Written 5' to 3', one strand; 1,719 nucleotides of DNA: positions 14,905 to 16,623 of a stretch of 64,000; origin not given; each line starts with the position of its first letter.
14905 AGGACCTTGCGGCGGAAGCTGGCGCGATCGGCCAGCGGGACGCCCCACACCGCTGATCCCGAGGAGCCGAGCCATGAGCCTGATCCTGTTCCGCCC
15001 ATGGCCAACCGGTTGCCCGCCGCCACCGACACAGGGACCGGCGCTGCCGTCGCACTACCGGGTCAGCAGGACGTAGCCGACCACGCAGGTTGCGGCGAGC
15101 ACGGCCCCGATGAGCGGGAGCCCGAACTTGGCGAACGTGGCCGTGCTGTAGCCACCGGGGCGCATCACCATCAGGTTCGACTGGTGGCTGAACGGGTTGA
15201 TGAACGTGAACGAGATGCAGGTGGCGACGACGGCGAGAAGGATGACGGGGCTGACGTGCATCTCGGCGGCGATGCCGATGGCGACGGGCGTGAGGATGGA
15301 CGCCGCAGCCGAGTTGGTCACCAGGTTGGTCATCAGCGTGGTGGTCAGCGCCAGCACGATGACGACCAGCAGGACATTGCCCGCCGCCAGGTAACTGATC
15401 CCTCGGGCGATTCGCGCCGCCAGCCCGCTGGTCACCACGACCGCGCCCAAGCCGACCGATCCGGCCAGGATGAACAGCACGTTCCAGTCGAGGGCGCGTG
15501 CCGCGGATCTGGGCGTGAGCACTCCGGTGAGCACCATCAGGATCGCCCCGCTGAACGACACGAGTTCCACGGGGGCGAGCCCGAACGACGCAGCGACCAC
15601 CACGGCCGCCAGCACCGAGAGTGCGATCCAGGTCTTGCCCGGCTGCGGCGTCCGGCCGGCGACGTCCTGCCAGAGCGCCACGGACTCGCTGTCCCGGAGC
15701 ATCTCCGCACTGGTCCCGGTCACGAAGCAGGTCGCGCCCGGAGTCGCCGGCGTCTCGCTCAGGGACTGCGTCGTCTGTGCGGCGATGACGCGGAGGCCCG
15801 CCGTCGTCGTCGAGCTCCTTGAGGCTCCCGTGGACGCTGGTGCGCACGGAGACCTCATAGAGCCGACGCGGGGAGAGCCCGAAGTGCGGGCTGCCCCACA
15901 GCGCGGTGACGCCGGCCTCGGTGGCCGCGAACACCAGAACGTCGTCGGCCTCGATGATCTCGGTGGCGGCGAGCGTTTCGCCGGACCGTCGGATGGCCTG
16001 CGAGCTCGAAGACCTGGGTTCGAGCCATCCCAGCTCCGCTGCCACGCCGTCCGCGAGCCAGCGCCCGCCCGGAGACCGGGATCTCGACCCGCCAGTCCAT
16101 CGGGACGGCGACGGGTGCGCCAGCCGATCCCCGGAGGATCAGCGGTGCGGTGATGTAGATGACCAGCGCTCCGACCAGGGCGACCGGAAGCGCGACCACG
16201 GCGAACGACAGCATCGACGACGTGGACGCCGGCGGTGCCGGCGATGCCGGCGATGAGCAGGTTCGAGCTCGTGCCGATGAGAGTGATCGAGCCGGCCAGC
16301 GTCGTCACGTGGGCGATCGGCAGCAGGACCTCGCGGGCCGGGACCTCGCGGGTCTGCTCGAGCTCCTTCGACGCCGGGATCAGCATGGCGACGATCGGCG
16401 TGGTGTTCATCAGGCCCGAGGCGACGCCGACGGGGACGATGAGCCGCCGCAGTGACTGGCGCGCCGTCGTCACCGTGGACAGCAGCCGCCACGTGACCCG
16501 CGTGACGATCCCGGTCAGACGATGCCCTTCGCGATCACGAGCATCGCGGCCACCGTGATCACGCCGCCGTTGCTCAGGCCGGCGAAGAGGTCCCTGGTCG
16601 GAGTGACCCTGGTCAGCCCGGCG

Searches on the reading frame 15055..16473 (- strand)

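Call 48: search_protein_families(library=pfam, max_evalue=0.0001, proteins=[window:15055-16473:-])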
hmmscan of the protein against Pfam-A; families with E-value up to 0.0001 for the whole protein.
window:15055-16473:- (472 aa): 1 family
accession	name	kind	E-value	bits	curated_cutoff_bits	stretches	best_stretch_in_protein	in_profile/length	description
PF03600.22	CitMHS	-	3.1e-44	151.9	31.9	2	8-416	80-335/336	Citrate transporter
